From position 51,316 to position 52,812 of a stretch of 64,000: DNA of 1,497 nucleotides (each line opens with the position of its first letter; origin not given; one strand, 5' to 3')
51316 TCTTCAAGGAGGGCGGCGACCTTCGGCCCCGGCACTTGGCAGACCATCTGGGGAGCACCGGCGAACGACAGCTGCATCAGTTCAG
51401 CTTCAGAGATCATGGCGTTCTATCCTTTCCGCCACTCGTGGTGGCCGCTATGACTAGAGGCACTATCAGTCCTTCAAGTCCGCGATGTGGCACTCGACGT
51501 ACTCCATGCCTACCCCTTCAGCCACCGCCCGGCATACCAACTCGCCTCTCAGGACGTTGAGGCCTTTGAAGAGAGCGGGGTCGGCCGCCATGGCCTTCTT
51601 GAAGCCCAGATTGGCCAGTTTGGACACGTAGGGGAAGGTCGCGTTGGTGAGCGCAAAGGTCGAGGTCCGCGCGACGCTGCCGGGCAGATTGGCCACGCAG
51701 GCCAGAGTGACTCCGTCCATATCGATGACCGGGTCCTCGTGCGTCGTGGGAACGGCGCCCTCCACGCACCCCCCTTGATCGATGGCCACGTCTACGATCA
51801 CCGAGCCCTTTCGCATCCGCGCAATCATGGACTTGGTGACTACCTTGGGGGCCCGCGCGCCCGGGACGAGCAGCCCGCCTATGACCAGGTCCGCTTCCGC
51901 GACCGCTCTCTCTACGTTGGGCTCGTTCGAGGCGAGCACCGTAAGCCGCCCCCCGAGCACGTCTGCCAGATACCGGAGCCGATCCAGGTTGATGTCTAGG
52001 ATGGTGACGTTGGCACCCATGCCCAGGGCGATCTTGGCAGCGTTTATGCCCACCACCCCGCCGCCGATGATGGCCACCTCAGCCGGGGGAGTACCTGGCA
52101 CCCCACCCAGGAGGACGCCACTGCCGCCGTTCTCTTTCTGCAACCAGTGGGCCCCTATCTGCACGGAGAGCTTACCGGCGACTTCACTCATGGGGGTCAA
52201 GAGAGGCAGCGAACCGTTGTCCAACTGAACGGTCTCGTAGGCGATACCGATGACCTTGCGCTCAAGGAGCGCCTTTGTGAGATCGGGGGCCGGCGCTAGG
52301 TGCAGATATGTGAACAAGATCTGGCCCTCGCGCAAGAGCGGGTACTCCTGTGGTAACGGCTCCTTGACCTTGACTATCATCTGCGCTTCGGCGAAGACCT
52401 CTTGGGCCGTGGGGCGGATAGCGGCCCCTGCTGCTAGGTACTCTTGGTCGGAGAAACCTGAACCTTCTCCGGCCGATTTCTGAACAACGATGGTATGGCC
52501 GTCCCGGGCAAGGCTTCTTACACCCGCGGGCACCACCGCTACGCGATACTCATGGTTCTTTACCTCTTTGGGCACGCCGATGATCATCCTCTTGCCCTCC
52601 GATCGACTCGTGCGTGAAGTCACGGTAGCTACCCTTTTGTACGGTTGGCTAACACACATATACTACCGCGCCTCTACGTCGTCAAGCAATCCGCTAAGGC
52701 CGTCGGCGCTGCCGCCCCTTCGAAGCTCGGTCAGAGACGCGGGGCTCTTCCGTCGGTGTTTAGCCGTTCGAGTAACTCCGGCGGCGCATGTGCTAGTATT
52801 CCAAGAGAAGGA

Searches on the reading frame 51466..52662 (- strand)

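Call 52: search_protein_families(library=pfam, proteins=[window:51466-52662:-], max_evalue=0.00001)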
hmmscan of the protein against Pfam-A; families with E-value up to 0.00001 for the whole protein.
window:51466-52662:- (398 aa): 2 families
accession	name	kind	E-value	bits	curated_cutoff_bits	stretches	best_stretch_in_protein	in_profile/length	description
PF01262.27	AlaDh_PNT_C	-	7.2e-82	274.4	23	1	166-377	1-213/214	Alanine dehydrogenase/PNT, C-terminal domain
PF05222.21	AlaDh_PNT_N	-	3.7e-51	173.4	30.4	1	29-162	1-136/136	Alanine dehydrogenase/PNT, N-terminal domain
